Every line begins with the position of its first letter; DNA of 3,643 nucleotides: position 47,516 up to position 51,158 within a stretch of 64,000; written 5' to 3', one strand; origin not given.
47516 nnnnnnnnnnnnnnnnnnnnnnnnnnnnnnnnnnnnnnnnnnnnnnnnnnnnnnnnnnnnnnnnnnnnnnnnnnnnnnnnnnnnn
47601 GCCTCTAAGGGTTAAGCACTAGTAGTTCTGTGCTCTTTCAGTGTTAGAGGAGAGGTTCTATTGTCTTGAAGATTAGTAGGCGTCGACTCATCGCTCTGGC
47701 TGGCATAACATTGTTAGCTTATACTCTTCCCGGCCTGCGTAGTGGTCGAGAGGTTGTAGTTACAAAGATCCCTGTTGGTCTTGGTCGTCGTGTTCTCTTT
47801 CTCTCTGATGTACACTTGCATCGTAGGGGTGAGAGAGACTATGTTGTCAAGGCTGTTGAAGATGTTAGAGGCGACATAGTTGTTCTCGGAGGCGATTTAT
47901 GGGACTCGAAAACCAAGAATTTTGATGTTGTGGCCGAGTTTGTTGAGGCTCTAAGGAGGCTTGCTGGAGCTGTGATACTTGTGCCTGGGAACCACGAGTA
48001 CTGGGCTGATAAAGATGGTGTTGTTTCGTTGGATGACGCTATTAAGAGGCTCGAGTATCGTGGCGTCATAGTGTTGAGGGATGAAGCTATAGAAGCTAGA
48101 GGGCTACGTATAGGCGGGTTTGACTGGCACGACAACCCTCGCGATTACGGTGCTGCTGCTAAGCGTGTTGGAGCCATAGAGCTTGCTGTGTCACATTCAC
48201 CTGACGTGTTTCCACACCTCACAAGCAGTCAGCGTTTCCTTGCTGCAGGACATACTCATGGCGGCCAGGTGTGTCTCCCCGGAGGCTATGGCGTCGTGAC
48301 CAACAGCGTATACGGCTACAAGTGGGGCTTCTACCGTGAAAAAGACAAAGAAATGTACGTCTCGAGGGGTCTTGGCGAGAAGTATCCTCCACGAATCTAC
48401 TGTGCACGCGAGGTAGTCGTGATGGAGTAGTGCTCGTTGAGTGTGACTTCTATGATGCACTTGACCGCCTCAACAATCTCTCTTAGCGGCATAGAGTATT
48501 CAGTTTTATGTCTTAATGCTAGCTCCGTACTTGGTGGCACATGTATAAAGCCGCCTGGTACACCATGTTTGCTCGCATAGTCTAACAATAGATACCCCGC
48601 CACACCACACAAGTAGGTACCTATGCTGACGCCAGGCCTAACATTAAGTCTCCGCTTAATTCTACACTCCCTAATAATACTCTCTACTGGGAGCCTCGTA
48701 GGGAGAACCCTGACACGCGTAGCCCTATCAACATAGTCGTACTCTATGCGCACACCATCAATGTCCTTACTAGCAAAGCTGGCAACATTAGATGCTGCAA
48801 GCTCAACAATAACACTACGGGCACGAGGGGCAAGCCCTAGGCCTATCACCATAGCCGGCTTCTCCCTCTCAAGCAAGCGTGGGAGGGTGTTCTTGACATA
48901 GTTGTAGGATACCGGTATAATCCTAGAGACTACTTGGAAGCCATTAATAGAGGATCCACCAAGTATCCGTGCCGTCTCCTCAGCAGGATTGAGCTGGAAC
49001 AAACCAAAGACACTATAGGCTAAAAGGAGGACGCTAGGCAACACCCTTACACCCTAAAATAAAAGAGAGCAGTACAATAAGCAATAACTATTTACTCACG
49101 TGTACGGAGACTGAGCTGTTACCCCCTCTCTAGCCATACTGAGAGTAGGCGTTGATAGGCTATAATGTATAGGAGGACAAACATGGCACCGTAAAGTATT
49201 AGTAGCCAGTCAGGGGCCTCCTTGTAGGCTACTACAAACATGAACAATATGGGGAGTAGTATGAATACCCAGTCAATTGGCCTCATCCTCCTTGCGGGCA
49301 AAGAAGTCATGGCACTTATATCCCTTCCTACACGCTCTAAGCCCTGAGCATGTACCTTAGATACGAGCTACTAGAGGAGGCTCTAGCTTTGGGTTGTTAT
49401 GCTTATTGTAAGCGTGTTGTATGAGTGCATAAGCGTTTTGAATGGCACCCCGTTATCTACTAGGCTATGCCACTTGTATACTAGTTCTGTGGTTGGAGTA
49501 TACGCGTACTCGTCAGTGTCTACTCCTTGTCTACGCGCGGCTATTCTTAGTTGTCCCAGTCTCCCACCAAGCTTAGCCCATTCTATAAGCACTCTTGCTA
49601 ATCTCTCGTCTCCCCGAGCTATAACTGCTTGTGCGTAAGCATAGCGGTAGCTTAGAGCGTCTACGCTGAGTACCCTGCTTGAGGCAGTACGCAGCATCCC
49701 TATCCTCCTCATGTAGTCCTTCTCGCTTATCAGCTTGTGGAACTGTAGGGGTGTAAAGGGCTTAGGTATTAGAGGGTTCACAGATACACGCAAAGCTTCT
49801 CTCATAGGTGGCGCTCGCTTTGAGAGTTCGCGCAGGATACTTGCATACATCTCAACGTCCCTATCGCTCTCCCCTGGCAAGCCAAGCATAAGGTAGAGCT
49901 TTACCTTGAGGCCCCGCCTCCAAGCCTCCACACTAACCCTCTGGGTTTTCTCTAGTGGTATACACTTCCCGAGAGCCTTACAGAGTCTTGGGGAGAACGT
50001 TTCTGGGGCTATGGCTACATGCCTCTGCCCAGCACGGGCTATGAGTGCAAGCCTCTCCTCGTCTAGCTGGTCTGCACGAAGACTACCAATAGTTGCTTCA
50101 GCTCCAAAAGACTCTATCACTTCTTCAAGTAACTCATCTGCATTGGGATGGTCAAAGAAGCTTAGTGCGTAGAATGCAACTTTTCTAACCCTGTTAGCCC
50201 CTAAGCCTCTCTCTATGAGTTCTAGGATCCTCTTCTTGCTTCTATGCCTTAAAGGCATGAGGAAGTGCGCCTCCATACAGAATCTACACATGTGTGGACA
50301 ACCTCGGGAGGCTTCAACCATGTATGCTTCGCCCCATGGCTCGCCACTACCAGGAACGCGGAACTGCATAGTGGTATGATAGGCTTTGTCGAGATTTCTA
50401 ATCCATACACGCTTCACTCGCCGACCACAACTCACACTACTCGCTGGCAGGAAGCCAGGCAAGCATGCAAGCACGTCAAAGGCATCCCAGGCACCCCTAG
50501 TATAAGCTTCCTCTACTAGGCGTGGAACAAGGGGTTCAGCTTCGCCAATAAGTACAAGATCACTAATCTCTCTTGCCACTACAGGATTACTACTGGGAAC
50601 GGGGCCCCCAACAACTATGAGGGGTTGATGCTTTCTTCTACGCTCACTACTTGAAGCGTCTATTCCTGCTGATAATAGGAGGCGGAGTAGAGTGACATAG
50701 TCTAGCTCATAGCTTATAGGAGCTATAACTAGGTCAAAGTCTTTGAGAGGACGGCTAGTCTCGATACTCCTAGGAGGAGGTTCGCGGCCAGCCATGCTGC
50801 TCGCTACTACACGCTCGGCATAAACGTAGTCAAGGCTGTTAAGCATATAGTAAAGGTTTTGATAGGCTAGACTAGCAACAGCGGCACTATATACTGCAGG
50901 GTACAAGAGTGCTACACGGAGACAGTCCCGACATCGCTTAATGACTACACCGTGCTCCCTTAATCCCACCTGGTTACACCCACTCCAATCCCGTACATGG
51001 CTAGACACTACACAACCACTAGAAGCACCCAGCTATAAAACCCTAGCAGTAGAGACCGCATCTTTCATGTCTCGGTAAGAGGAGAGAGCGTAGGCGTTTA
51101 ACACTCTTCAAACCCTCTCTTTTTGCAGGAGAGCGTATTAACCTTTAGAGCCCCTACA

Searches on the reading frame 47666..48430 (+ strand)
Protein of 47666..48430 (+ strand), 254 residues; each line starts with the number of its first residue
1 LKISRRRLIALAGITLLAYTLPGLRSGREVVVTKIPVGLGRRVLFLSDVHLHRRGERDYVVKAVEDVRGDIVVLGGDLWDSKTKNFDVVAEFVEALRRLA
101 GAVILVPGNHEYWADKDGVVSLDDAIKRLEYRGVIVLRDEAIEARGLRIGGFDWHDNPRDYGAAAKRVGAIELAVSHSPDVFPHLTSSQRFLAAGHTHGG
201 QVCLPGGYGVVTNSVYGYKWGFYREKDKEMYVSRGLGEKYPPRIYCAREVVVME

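Call 34: search_protein_families(library=pfam, proteins=[window:47666-48430:+], max_evalue=0.01)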
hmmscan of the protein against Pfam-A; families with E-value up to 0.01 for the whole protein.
window:47666-48430:+ (254 aa): 2 families
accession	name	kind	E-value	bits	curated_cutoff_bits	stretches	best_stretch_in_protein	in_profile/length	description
PF00149.33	Metallophos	-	1.8e-09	38.7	21.5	1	42-122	2-72/191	Calcineurin-like phosphoesterase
PF12850.12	Metallophos_2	-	0.00025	21.5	27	1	42-198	2-117/154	Calcineurin-like phosphoesterase superfamily domain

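Call 75: search_solved_structures(query=window:47666-48430:+, max_evalue=0.01)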
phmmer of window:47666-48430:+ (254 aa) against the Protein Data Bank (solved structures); distinct sequences matched with E-value up to 0.01: 0.

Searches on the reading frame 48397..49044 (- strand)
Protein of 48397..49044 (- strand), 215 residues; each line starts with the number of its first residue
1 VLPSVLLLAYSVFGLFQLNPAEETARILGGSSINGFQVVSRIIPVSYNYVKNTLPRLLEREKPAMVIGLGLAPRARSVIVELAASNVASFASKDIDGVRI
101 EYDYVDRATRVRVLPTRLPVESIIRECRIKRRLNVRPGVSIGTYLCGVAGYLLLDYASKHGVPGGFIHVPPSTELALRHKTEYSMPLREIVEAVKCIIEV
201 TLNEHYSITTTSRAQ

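Call 34: search_protein_families(library=pfam, proteins=[window:48397-49044:-], max_evalue=0.01)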
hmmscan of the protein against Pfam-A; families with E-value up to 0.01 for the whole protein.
window:48397-49044:- (215 aa): 1 family
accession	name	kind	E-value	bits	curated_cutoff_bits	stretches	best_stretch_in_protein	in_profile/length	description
PF01470.22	Peptidase_C15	-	4.1e-26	92.7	22.7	1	5-202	3-202/204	Pyroglutamyl peptidase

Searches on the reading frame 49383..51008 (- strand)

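Call 34: search_protein_families(library=pfam, proteins=[window:49383-51008:-], max_evalue=0.01)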
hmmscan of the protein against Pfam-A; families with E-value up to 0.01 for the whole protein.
window:49383-51008:- (541 aa): 2 families
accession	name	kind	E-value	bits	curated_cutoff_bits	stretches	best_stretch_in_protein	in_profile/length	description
PF19864.5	Radical_SAM_N2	-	2.1e-23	82.9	29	1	49-167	2-124/151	Radical SAM proteins, N-terminal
PF04055.27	Radical_SAM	-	1e-19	71.8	29.5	1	232-388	2-162/166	Radical SAM superfamily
